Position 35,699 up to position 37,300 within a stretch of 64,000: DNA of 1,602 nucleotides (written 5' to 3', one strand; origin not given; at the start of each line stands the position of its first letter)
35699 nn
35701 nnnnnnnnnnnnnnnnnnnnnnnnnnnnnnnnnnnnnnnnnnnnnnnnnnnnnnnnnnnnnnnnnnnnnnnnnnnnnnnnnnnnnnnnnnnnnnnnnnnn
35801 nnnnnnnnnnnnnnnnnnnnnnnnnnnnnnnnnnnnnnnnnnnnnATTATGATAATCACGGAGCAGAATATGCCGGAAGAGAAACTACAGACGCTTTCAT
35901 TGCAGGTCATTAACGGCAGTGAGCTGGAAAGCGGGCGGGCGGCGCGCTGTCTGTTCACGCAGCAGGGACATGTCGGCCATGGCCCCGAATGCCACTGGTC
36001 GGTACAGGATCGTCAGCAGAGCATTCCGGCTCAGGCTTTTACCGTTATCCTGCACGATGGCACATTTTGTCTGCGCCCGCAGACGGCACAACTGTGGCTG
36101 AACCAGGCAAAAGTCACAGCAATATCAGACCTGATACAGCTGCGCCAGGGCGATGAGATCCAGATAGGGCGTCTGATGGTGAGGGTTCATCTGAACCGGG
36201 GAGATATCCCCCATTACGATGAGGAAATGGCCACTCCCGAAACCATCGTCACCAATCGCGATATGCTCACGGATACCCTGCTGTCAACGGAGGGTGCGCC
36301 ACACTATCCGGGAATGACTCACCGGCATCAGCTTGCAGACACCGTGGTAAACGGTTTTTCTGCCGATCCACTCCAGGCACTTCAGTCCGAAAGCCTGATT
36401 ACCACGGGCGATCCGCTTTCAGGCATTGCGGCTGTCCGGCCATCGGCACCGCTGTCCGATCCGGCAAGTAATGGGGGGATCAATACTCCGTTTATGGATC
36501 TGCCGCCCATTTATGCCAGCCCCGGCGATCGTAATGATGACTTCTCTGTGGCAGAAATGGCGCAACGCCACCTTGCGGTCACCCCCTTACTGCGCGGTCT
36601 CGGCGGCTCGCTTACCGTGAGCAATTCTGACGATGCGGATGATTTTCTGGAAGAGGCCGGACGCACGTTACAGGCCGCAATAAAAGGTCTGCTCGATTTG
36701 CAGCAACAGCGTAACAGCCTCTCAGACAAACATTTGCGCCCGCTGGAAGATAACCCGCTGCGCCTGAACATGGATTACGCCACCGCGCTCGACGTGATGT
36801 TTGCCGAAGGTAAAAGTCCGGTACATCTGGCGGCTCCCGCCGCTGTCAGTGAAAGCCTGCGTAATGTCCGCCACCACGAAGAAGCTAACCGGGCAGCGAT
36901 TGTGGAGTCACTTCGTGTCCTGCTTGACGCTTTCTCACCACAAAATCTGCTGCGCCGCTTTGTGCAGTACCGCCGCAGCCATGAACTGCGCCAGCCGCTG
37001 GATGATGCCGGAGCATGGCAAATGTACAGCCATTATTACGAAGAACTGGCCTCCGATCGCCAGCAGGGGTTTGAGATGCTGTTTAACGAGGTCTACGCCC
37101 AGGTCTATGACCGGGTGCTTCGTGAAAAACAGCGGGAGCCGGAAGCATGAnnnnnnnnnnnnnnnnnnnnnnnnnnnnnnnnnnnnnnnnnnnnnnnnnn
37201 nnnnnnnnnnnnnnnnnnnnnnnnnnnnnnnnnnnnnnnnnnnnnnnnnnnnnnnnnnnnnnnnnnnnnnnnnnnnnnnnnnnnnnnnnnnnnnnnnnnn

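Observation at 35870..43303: Fha present without a PpkA/PppA kinase–phosphatase pair, and no VasH activator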

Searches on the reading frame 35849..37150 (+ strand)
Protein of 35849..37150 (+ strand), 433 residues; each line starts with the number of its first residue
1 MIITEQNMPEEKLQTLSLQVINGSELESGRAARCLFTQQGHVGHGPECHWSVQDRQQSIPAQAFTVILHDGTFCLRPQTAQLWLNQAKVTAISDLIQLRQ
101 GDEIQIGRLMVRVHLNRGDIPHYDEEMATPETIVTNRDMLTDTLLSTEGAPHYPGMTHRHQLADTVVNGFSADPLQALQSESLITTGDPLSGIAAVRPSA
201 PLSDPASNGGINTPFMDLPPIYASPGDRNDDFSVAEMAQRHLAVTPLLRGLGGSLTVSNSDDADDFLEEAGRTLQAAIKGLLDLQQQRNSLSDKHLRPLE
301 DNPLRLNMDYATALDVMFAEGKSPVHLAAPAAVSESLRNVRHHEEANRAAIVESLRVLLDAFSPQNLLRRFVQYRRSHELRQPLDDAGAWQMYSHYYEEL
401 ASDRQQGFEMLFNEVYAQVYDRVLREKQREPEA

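Call 3: search_protein_families(library=pfam, proteins=[window:35849-37150:+], max_evalue=0.01)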
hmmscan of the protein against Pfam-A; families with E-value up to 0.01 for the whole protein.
window:35849-37150:+ (433 aa): 3 families
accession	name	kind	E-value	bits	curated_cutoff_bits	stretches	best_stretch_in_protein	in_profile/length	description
PF20232.3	T6SS_FHA_C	-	2.2e-41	142.1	23.7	1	249-422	1-179/180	C-terminal domain of Type VI secretion system FHA protein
PF00498.31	FHA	-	0.00018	22.3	20.7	1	42-107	3-67/67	FHA domain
PF16697.10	Yop-YscD_cpl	-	0.0047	17.6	33.2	1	35-112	14-89/94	Inner membrane component of T3SS, cytoplasmic domain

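Call 10: search_solved_structures(query=window:35870-37150:+, max_evalue=1, show_alignments=3)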
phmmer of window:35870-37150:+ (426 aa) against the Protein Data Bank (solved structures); distinct sequences matched with E-value up to 1: 0.

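Call 12: find_homologous_proteins(query=window:35870-37150:+, max_evalue=0.001)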
Query window:35870-37150:+ (426 aa): 480 proteins with E <= 0.001 among 8000 candidates; the best 120 are listed.
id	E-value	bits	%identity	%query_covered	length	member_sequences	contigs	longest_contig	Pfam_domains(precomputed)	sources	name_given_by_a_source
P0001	1.4e-278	942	98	100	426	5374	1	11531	PF20232.4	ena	-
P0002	2.1e-278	941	98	100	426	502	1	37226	PF20232.4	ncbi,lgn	ncbi:type VI secretion system-associated FHA domain protein TagH [Escherichia coli]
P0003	4.2e-278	940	99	99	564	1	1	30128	PF12486.14,PF20232.4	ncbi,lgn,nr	ncbi:TPA: type VI secretion system-associated FHA domain protein TagH [Escherichia coli]|nr:type VI 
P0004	4.4e-275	930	98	99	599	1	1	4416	PF20232.4,PF12790.14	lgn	-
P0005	1.7e-271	918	98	98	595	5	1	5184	PF20232.4,PF12790.14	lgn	-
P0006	5.4e-262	887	99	94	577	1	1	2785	PF20232.4,PF12790.14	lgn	-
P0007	1.4e-261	886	92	100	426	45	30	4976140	PF20232.4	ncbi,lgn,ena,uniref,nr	ncbi:type VI secretion system-associated FHA domain protein TagH [Escherichia albertii]|uniref:Type 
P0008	8.0e-240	814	88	100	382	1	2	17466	PF20232.4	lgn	-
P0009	3.5e-239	812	98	87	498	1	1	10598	PF20232.4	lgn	-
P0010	2.0e-236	803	96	88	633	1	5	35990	PF06996.17,PF20232.4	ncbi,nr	ncbi:type VI secretion system baseplate subunit TssG [Escherichia coli]|nr:type VI secretion system 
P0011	6.2e-235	798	83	100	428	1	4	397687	PF20232.4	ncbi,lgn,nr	ncbi:type VI secretion system-associated FHA domain protein TagH [Salmonella enterica]|nr:type VI se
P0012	6.3e-233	791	82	100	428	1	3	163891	PF20232.4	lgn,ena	-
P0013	1.2e-231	787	83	100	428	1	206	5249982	PF20232.4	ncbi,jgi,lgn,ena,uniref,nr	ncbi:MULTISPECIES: type VI secretion system-associated FHA domain protein TagH [Citrobacter]|uniref:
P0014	2.4e-231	786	83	100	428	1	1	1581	PF20232.4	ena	-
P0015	3.2e-231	786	83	100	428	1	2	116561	PF20232.4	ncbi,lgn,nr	ncbi:TPA: type VI secretion system-associated FHA domain protein TagH [Citrobacter freundii]|nr:type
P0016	3.4e-231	785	83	100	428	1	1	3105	PF20232.4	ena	-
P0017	3.4e-231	785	83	100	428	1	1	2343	PF20232.4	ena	-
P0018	3.9e-231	785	83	100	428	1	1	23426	PF20232.4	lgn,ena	-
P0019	3.9e-231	785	83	100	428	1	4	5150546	PF20232.4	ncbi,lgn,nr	ncbi:TPA: type VI secretion system-associated FHA domain protein TagH [Citrobacter freundii]|nr:type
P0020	4.1e-231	785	83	100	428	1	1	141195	PF20232.4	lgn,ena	-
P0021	5.1e-231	785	82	100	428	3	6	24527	PF20232.4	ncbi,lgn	ncbi:MAG: type VI secretion system-associated FHA domain protein TagH [Hafnia sp.]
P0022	6.5e-231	785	83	100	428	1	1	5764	PF20232.4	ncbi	-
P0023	7.3e-231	784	83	100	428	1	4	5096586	PF20232.4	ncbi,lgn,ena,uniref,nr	ncbi:type VI secretion system-associated FHA domain protein TagH [Citrobacter freundii]|uniref:type 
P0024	8.5e-231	784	83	100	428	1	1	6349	PF20232.4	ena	-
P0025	8.8e-231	784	83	100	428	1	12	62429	PF20232.4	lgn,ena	-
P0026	1.0e-230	784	82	100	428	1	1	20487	PF20232.4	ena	-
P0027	1.2e-230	784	82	100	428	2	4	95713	PF20232.4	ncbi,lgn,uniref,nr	ncbi:type VI secretion system-associated FHA domain protein TagH [Salmonella enterica]|uniref:type V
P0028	1.5e-230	783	83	100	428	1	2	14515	PF20232.4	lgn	-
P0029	1.5e-230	783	82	100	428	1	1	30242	PF20232.4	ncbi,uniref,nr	ncbi:type VI secretion system-associated FHA domain protein TagH [Citrobacter freundii]|uniref:type 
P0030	1.7e-230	783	82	100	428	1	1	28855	PF20232.4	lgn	-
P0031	1.8e-230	783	83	100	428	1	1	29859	PF20232.4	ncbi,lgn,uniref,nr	ncbi:type VI secretion system protein ImpI [Citrobacter freundii]|uniref:type VI secretion system-as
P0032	5.8e-230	781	82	100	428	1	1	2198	PF20232.4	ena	-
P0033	8.2e-230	781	82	100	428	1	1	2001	PF20232.4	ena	-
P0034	9.0e-230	781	82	100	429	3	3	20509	PF20232.4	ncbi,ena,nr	ncbi:MAG: type VI secretion system-associated FHA domain protein TagH [Enterobacteriaceae bacterium]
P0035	3.8e-229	779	82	100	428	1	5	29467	PF20232.4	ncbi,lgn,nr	ncbi:TPA: type VI secretion system-associated FHA domain protein TagH [Citrobacter freundii]|nr:type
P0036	4.1e-229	779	83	100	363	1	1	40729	PF20232.4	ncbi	-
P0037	5.1e-229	778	82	100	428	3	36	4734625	PF20232.4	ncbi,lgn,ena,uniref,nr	ncbi:type VI secretion system-associated FHA domain protein TagH [Hafnia paralvei]|uniref:type VI se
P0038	8.2e-229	778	82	100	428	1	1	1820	PF20232.4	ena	-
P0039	9.0e-229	778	82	100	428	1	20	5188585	PF20232.4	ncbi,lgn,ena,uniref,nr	ncbi:type VI secretion system-associated FHA domain protein TagH [Citrobacter freundii]|uniref:type 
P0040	9.3e-229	777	82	100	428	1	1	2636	PF20232.4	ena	-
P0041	3.5e-228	776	82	100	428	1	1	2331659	PF20232.4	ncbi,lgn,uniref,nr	ncbi:type VI secretion system-associated FHA domain protein TagH [Citrobacter freundii]|uniref:type 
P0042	1.4e-227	774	80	100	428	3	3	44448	PF20232.4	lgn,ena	-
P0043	2.5e-227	773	82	100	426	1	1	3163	PF20232.4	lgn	-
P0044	2.8e-226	769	80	100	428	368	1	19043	PF20232.4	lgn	-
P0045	2.9e-225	766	80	100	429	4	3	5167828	PF20232.4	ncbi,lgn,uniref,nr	ncbi:type VI secretion system-associated FHA domain protein TagH [Citrobacter freundii]|uniref:type 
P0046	9.0e-225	764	83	100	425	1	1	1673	PF20232.4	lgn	-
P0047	1.7e-224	763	96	84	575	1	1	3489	PF20232.4,PF09850.15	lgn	-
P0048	3.3e-224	762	79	100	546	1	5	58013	PF20232.4,PF12790.14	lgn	-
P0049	5.2e-224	762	99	81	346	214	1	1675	PF20232.4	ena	-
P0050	2.0e-223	760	79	100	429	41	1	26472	PF20232.4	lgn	-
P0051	3.8e-223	759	80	100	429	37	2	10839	PF20232.4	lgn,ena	-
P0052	4.3e-223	759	80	99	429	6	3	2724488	PF20232.4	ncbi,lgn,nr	ncbi:type VI secretion system-associated FHA domain protein TagH [Citrobacter youngae]|nr:type VI se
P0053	1.3e-222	757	80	100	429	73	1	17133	PF20232.4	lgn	-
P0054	1.4e-222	757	78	100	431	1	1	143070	PF20232.4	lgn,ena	-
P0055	3.9e-222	756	79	100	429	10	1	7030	PF20232.4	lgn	-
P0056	6.7e-221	752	98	82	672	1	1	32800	PF20232.4,PF05943.18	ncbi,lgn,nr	ncbi:type VI secretion system contractile sheath large subunit [Escherichia coli]|nr:type VI secreti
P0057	1.5e-219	747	99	80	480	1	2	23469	PF20232.4,PF12790.14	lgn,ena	-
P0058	2.9e-219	746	77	100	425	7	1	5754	PF20232.4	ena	-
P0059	2.8e-218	743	82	100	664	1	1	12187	PF06996.17,PF20232.4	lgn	-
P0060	1.2e-216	738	80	98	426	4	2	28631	PF20232.4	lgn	-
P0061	2.1e-214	730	79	100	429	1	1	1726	PF20232.4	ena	-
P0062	6.6e-214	729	83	92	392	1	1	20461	PF20232.4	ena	-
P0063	2.7e-212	723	76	99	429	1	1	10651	PF20232.4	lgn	-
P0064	5.5e-211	719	97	78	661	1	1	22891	PF05936.18,PF20232.4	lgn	-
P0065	2.6e-210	717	80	100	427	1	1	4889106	PF20232.4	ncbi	ncbi:type VI secretion system-associated FHA domain protein TagH [Escherichia coli]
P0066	3.0e-208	710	73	100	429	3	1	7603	PF20232.4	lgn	-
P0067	8.5e-207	705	90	81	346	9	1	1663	PF20232.4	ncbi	-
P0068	2.1e-204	697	75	100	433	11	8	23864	PF20232.4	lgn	-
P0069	2.2e-204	697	74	100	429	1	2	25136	PF20232.4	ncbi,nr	ncbi:type VI secretion system-associated FHA domain protein TagH [Salmonella enterica]|nr:type VI se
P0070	4.7e-204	696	74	100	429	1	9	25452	PF20232.4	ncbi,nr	ncbi:type VI secretion system-associated FHA domain protein TagH [Salmonella enterica]|nr:type VI se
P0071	4.8e-204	696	74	100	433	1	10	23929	PF20232.4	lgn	-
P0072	5.0e-204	696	74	100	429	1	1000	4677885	PF20232.4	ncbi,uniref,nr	ncbi:type VI secretion system-associated FHA domain protein TagH [Salmonella enterica subsp. houtena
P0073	5.1e-204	696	74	100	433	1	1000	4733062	PF20232.4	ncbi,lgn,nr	ncbi:type VI secretion system protein ImpI [Salmonella enterica subsp. houtenae]|nr:type VI secretio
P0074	5.7e-204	696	74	100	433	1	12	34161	PF20232.4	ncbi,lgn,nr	ncbi:type VI secretion system-associated FHA domain protein TagH [Salmonella enterica]|nr:type VI se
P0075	6.7e-204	696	74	100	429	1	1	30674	PF20232.4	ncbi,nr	ncbi:type VI secretion system-associated FHA domain protein TagH [Salmonella enterica subsp. enteric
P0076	6.9e-204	696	74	100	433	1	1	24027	PF20232.4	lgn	-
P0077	9.1e-204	695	74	100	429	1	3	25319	PF20232.4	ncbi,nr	ncbi:type VI secretion system-associated FHA domain protein TagH [Salmonella enterica subsp. houtena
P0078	9.4e-204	695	74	100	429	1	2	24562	PF20232.4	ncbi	ncbi:type VI secretion system-associated FHA domain protein TagH [Salmonella enterica]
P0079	9.4e-204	695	74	100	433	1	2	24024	PF20232.4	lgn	-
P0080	9.7e-204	695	74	100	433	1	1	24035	PF20232.4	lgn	-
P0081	1.1e-203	695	74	100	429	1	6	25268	PF20232.4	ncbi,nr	ncbi:type VI secretion system-associated FHA domain protein TagH [Salmonella enterica]|nr:type VI se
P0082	1.1e-203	695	74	100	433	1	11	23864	PF20232.4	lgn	-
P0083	1.3e-203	695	74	100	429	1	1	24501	PF20232.4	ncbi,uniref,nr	ncbi:TPA: type VI secretion system-associated FHA domain protein TagH [Salmonella enterica subsp. ho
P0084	1.3e-203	695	75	100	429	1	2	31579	PF20232.4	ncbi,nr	ncbi:TPA: type VI secretion system-associated FHA domain protein TagH [Salmonella enterica subsp. ho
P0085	1.3e-203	695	74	100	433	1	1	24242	PF20232.4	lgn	-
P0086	1.4e-203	695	75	100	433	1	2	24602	PF20232.4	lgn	-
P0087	1.5e-203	694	74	100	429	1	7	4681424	PF20232.4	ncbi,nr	ncbi:type VI secretion system-associated FHA domain protein TagH [Salmonella enterica]|nr:type VI se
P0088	1.5e-203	694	74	100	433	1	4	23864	PF20232.4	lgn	-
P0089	1.6e-203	694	74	100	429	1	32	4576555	PF20232.4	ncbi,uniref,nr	ncbi:TPA_asm: type VI secretion system-associated FHA domain protein TagH [Salmonella enterica subsp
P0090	1.6e-203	694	74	100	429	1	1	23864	PF20232.4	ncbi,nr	ncbi:type VI secretion system-associated FHA domain protein TagH [Salmonella enterica]|nr:type VI se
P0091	1.6e-203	694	74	100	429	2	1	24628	PF20232.4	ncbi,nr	ncbi:type VI secretion system-associated FHA domain protein TagH [Salmonella enterica]|nr:type VI se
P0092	1.7e-203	694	74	100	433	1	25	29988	PF20232.4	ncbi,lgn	-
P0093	1.7e-203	694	74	100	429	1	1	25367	PF20232.4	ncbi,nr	ncbi:type VI secretion system-associated FHA domain protein TagH [Salmonella enterica]|nr:type VI se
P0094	1.7e-203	694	74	100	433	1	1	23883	PF20232.4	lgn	-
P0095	1.7e-203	694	74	100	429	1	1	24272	PF20232.4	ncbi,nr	ncbi:type VI secretion system-associated FHA domain protein TagH [Salmonella enterica]|nr:type VI se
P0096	1.7e-203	694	74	100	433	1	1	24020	PF20232.4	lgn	-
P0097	1.8e-203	694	74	100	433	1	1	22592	PF20232.4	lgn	-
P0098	1.8e-203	694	74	100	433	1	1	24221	PF20232.4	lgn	-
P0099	2.0e-203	694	74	100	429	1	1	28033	PF20232.4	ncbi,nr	ncbi:type VI secretion system-associated FHA domain protein TagH [Salmonella enterica]|nr:type VI se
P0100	2.0e-203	694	74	100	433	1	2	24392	PF20232.4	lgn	-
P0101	2.3e-203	694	74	100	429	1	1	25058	PF20232.4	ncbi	ncbi:type VI secretion system-associated FHA domain protein TagH [Salmonella enterica]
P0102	2.3e-203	694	74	100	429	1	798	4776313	PF20232.4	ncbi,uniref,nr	ncbi:type VI secretion system-associated FHA domain protein TagH [Salmonella enterica]|uniref:Type V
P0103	2.3e-203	694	74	100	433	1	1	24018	PF20232.4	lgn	-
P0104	2.3e-203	694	74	100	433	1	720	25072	PF20232.4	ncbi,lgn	-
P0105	2.6e-203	694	74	100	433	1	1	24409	PF20232.4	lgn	-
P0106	2.6e-203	694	98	74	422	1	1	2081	PF20232.4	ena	-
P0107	2.8e-203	694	74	100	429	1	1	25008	PF20232.4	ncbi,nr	ncbi:type VI secretion system-associated FHA domain protein TagH [Salmonella enterica subsp. houtena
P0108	2.9e-203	694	74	100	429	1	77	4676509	PF20232.4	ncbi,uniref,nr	ncbi:type VI secretion system-associated FHA domain protein TagH [Salmonella enterica]|uniref:Type V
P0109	3.0e-203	693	74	100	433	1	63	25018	PF20232.4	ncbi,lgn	-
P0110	3.2e-203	693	74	100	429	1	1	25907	PF20232.4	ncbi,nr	ncbi:type VI secretion system-associated FHA domain protein TagH [Salmonella enterica subsp. houtena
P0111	3.2e-203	693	74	100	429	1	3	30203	PF20232.4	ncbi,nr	ncbi:type VI secretion system-associated FHA domain protein TagH [Salmonella enterica subsp. houtena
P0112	3.2e-203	693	74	100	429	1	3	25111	PF20232.4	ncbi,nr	ncbi:type VI secretion system-associated FHA domain protein TagH [Salmonella enterica]|nr:type VI se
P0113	3.2e-203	693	74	100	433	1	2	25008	PF20232.4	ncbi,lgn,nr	ncbi:type VI secretion system-associated FHA domain protein TagH [Salmonella enterica subsp. houtena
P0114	3.3e-203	693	74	100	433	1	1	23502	PF20232.4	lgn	-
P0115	3.3e-203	693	74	100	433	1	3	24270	PF20232.4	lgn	-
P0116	3.3e-203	693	74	100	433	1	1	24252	PF20232.4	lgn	-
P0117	3.4e-203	693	74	100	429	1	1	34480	PF20232.4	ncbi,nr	ncbi:type VI secretion system-associated FHA domain protein TagH [Salmonella enterica]|nr:type VI se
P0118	3.5e-203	693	74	100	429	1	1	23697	PF20232.4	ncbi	ncbi:TPA: type VI secretion system-associated FHA domain protein TagH [Salmonella enterica]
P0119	3.5e-203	693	74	100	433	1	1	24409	PF20232.4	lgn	-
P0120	3.7e-203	693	74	100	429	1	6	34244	PF20232.4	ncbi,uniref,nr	ncbi:type VI secretion system-associated FHA domain protein TagH [Salmonella enterica subsp. houtena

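Call 20: search_protein_representatives(protein=window:35870-37150:+)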
Query: 426 residues. Proteins with E-value up to 0.001 (for the whole library): 1668; up to 1e-10: 327; up to 1e-30: 120. The best 150 are listed.
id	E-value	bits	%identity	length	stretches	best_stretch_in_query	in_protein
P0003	1.3e-278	939.9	99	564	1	1-423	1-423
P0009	1.1e-239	811.7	98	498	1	1-371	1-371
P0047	5.4e-225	763.4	98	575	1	1-350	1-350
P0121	2.1e-185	633.0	98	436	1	135-426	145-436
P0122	1.0e-178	611.0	99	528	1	145-426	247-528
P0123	5.3e-177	605.3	67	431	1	8-426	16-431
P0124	3.4e-149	513.8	98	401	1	188-426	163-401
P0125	7.5e-148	509.3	97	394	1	1-233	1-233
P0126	2.6e-133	461.4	97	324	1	1-214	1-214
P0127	2.9e-108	379.0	50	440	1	8-424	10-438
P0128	2.2e-89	316.8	98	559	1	1-147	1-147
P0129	2.3e-89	316.7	98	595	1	1-147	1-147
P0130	5.8e-85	302.2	42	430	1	6-422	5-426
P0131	6.2e-84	298.8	43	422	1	7-419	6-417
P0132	4.1e-83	296.1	97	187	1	1-138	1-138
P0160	1.4e-55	205.5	40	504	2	217-423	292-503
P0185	2.6e-46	175.0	34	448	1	6-421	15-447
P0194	8.4e-44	166.7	40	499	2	232-421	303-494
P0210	2.8e-39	151.8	35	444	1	12-418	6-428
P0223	2.1e-34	135.7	33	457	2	231-419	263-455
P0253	3.8e-27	111.8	31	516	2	216-422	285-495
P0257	2.1e-26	109.4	32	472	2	227-419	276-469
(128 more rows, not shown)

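Call 24: find_encoding_contigs(protein=P0253, flank=10000, max_places=2)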
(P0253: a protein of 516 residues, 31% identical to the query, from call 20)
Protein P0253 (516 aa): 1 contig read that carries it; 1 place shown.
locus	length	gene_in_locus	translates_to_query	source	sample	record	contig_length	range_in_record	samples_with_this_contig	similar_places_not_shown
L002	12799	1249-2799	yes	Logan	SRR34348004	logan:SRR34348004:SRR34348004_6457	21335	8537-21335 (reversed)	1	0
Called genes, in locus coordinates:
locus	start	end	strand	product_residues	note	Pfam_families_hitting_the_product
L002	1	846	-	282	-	?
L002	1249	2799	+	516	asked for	PF00498:FHA, PF20232:T6SS_FHA_C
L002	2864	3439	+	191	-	PF12790:T6SS-SciN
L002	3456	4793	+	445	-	PF05936:T6SS_VasE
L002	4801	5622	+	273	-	PF09850:DotU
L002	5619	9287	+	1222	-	PF14331:IcmF-related_N, PF06761:IcmF-related, PF21070:IcmF_helical, PF06744:IcmF_C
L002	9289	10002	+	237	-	PF00481:PP2C (faint), PF13672:PP2C_2, PF07228:SpoIIE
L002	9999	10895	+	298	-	PF00069:Pkinase, PF07714:PK_Tyr_Ser-Thr, PF01636:APH (weak)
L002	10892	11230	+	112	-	-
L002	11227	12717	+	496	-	PF06812:ImpA_N, PF16989:T6SS_VasJ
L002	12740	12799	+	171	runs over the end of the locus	PF05591:T6SS_VipA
